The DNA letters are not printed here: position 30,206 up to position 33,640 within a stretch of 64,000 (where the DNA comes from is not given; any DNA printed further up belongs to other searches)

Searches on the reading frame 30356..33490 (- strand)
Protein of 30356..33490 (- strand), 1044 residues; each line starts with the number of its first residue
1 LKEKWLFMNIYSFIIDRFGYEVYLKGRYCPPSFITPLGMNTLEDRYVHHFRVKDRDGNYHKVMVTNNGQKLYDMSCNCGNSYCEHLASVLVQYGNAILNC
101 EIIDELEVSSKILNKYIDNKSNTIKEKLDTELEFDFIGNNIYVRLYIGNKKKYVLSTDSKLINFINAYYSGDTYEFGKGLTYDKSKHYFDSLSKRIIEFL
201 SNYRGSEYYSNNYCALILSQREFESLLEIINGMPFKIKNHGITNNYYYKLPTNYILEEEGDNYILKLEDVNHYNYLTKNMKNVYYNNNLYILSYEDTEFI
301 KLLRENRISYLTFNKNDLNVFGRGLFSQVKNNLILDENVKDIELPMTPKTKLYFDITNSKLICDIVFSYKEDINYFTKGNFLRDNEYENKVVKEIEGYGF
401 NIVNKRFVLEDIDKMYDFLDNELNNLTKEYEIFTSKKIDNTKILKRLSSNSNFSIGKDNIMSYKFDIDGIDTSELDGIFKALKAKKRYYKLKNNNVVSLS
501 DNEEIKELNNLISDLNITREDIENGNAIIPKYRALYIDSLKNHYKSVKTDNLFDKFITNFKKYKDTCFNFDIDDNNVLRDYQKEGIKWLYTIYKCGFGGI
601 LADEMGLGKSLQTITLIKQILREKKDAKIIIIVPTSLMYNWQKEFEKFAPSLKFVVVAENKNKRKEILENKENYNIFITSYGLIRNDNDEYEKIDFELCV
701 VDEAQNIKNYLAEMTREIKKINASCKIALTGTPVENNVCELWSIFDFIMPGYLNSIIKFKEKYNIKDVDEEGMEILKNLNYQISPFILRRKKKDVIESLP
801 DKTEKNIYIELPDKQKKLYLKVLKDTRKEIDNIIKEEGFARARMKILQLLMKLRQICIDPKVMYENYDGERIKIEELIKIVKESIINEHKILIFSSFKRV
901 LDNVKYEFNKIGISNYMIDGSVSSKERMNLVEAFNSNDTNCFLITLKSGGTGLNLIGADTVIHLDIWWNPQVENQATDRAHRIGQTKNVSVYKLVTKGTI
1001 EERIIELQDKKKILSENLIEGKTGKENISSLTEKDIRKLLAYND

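Call 10: search_protein_families(library=pfam, proteins=[window:30356-33490:-], max_evalue=0.001)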
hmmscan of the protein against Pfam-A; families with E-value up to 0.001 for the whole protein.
window:30356-33490:- (1044 aa): 6 families
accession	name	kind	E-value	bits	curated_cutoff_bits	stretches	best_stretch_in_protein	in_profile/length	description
PF00176.29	SNF2-rel_dom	-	2.5e-73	247.1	24.9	1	581-861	1-289/290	SNF2-related domain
PF08455.15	SNF2_assoc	-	3.1e-62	211.1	27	1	216-568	3-370/373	Bacterial SNF2 helicase associated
PF00271.37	Helicase_C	-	2.3e-24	86.2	23.5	1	873-984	2-110/110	Helicase conserved C-terminal domain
PF04851.21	ResIII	-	6.6e-15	55.8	22.5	1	577-734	3-163/164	Type III restriction enzyme, res subunit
PF00270.35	DEAD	-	4.3e-09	36.7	26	1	601-734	19-161/167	DEAD/DEAH box helicase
PF18766.7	SWI2_SNF2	-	7.2e-09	36.1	26.7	1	599-768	21-179/221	SWI2/SNF2 ATPase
